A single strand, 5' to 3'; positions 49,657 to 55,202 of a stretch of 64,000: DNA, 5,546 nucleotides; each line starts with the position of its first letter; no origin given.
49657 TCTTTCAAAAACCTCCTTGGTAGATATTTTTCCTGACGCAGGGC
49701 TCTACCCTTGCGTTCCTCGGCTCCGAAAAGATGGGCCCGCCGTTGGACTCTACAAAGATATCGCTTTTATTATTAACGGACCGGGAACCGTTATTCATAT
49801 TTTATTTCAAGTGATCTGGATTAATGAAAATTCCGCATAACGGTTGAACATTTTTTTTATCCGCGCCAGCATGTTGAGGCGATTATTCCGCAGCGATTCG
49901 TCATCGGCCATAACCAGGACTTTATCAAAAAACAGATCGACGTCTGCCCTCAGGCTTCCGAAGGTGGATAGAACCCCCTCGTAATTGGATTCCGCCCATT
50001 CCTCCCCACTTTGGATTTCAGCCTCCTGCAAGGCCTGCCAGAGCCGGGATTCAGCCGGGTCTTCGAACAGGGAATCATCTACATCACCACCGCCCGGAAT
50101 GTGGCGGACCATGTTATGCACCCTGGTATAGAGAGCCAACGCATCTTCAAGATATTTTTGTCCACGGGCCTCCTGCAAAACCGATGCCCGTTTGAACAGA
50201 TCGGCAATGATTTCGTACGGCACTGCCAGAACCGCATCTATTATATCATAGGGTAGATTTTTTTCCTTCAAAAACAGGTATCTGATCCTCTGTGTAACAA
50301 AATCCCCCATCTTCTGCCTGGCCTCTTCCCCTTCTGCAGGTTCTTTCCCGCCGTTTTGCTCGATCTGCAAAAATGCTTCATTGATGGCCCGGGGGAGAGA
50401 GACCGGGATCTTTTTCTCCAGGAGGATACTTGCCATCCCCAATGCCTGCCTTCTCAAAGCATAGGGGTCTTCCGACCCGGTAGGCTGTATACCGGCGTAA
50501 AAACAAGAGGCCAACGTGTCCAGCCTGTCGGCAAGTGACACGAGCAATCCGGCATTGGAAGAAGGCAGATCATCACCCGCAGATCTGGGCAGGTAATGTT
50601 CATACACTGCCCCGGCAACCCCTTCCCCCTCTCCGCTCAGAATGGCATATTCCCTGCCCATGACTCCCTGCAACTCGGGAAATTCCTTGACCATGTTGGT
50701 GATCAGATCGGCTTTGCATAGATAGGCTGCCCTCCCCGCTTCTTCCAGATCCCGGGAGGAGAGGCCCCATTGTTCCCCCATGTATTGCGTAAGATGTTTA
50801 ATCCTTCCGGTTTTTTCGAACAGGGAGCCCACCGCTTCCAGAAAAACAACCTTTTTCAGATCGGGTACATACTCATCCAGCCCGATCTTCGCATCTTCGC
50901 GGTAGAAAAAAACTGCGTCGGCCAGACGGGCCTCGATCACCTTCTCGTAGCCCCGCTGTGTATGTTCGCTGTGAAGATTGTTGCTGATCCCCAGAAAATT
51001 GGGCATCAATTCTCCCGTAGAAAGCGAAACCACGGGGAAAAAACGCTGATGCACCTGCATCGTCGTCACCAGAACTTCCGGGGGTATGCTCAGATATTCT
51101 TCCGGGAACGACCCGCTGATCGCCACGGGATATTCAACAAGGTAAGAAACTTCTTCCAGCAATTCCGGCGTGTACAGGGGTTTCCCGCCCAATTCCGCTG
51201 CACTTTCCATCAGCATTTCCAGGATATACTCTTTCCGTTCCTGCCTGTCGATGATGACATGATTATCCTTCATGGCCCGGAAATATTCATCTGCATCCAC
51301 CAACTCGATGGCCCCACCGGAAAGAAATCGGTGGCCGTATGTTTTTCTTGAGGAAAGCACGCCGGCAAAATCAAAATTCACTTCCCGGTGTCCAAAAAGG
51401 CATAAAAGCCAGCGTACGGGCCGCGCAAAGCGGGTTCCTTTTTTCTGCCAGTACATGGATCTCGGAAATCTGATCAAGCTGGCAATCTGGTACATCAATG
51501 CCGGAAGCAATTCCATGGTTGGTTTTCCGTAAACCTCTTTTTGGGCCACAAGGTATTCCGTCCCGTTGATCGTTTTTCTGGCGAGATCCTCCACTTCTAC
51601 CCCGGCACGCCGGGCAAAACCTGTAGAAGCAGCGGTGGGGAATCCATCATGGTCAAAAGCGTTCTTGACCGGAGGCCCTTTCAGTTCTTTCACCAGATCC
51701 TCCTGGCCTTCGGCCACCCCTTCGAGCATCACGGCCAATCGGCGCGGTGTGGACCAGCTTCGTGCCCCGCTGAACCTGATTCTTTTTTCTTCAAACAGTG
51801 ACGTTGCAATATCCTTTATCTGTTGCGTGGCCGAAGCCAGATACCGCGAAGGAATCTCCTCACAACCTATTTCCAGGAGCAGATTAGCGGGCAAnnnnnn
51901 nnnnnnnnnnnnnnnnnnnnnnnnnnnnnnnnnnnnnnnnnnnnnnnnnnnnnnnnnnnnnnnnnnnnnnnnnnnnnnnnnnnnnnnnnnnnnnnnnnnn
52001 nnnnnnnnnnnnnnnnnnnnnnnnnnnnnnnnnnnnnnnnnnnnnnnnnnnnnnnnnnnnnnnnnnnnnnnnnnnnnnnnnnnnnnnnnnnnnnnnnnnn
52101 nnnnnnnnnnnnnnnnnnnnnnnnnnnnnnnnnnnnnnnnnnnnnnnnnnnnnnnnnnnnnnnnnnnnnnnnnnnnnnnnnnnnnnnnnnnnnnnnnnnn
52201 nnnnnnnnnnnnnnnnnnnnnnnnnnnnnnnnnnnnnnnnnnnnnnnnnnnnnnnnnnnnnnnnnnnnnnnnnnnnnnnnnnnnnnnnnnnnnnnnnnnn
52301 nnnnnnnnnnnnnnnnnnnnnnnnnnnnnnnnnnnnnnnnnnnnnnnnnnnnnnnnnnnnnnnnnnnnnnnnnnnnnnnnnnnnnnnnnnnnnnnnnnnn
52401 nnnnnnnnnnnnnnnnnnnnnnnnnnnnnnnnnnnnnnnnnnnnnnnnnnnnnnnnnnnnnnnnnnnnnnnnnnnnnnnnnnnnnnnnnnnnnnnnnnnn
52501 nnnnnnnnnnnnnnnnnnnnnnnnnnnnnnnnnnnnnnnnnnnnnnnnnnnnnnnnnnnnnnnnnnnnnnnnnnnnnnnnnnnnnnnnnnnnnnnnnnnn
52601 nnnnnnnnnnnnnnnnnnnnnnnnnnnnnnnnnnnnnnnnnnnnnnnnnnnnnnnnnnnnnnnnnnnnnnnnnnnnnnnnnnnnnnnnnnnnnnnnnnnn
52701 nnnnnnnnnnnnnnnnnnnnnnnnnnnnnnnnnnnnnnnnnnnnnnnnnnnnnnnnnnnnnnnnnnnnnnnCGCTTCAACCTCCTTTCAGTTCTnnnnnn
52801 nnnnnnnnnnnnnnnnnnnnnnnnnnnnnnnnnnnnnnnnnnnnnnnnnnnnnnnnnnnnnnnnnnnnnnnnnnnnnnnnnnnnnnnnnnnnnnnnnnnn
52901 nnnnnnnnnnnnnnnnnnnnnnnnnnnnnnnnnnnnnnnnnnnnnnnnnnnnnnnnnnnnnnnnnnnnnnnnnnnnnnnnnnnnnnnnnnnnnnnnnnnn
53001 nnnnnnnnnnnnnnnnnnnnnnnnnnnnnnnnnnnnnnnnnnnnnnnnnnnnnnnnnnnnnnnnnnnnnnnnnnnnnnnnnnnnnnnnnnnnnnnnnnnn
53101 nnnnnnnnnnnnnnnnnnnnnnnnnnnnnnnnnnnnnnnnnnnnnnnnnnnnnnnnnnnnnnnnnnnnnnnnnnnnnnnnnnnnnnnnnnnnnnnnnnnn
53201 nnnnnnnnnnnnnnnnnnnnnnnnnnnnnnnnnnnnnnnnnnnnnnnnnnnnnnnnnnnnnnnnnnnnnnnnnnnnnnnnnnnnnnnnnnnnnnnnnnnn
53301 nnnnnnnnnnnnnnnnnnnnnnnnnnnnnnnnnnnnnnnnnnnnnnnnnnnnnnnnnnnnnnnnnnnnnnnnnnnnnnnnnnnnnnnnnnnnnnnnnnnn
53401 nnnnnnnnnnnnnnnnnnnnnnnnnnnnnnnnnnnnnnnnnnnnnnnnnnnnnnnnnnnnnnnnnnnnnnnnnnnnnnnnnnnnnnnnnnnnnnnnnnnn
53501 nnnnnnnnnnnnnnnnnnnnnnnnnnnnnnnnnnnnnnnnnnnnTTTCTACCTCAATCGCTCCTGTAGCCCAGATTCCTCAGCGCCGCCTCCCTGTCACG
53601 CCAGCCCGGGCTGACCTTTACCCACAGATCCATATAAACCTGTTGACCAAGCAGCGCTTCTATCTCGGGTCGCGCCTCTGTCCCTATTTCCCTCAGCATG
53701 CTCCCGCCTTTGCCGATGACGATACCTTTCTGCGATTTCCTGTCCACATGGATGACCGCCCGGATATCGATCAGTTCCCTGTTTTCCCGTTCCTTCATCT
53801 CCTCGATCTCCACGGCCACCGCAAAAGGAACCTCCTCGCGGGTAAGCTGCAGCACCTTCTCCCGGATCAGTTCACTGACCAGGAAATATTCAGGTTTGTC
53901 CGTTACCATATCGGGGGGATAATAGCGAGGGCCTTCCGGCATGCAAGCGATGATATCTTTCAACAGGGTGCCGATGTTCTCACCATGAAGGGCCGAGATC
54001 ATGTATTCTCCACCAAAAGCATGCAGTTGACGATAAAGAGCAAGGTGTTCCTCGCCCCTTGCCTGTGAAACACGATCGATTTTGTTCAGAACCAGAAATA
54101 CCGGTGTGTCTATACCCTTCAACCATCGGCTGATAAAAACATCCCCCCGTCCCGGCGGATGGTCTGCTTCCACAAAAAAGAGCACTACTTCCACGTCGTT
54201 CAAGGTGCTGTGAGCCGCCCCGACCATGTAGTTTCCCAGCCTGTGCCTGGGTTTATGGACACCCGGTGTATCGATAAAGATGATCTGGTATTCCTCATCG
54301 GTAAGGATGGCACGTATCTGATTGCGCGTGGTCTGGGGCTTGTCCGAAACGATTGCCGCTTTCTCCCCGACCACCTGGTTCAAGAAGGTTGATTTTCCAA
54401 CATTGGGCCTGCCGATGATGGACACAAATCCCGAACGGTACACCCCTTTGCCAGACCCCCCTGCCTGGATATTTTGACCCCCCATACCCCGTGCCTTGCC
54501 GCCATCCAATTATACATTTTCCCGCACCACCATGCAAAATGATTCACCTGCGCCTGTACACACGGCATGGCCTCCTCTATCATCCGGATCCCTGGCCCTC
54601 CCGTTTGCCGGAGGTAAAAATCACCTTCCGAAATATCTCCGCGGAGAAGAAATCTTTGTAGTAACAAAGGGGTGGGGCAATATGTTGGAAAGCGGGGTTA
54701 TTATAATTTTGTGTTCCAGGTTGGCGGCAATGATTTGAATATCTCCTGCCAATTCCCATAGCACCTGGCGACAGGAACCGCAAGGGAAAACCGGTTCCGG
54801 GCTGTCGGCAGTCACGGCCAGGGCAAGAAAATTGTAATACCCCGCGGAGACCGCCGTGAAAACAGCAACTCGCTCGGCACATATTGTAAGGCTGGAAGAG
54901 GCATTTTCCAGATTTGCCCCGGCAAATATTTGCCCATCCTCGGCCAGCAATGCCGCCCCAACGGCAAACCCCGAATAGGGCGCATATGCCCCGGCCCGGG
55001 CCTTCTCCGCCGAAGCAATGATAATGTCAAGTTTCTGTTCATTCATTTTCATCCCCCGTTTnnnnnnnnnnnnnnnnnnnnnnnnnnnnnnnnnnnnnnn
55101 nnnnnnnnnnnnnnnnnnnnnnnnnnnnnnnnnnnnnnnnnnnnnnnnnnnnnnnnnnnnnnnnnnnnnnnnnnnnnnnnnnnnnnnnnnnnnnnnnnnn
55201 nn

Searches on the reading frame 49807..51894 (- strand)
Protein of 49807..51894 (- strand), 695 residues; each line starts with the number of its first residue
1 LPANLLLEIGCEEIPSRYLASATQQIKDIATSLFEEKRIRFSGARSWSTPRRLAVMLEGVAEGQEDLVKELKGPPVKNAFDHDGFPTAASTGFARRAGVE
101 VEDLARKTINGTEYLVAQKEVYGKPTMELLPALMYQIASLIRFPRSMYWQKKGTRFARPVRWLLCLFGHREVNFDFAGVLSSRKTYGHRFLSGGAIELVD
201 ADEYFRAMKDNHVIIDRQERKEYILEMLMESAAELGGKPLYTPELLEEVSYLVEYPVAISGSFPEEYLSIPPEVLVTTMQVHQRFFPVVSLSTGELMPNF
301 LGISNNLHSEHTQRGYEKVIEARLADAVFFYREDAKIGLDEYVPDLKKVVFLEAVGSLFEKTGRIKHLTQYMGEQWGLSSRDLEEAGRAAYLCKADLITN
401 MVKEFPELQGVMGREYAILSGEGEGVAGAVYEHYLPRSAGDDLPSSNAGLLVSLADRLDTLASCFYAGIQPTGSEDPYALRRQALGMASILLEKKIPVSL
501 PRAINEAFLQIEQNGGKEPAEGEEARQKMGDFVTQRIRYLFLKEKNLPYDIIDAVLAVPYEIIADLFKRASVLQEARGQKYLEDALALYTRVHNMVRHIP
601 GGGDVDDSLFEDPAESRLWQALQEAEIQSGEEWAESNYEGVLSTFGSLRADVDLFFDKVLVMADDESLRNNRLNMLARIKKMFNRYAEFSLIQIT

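Call 9: search_protein_families(library=pfam, proteins=[window:49807-51894:-])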
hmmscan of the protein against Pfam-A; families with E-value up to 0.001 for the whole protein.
window:49807-51894:- (695 aa): 2 families
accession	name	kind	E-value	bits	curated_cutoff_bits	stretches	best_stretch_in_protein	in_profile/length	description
PF02092.22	tRNA_synt_2f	-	3.8e-192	640.4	29.2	1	5-557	1-536/536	Glycyl-tRNA synthetase beta subunit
PF05746.21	DALR_1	-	0.00023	21.7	22.3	1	589-684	5-103/117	DALR anticodon binding domain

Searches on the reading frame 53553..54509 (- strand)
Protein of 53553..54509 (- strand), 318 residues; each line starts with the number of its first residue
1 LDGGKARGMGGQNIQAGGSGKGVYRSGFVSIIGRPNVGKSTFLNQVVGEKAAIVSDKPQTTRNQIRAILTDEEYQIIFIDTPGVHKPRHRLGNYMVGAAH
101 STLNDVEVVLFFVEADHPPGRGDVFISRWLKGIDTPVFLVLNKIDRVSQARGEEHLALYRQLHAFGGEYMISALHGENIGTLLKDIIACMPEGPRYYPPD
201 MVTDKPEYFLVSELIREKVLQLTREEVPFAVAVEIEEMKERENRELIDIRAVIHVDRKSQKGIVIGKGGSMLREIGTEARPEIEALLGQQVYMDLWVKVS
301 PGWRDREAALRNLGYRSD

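Call 62: search_protein_families(library=pfam, max_evalue=0.01, proteins=[window:53553-54509:-])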
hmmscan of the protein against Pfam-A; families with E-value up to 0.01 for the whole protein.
window:53553-54509:- (318 aa): 7 families
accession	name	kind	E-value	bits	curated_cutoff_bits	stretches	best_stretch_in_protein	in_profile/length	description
PF01926.29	MMR_HSR1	-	6.5e-25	87.9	21.9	1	29-143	2-113/113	50S ribosome-binding GTPase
PF07650.23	KH_2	-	7.9e-19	67.7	22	1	226-304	1-78/78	KH domain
PF02421.24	FeoB_N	-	4.1e-10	39.8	27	1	29-153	3-124/156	Ferrous iron transport protein B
PF00009.33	GTP_EFTU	-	3.6e-09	36.9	26.5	1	67-191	62-187/188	Elongation factor Tu GTP binding domain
PF00350.29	Dynamin_N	-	3.3e-08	34.2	27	1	29-62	1-34/168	Dynamin family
PF03193.22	RsgA_GTPase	-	2.6e-05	24.6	30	1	28-86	108-170/174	RsgA GTPase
PF04548.22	AIG1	-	0.0053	16.6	27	1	31-86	5-61/212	AIG1 family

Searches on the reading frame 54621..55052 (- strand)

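Call 9: search_protein_families(library=pfam, proteins=[window:54621-55052:-])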
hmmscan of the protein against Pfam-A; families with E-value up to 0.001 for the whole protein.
window:54621-55052:- (143 aa): 2 families
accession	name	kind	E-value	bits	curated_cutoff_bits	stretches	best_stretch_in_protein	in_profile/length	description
PF00383.29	dCMP_cyt_deam_1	-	3.8e-16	59.3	25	1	13-101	9-93/102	Cytidine and deoxycytidylate deaminase zinc-binding region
PF08211.18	dCMP_cyt_deam_2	-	2.9e-06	28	25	1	7-70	40-103/130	Cytidine and deoxycytidylate deaminase zinc-binding region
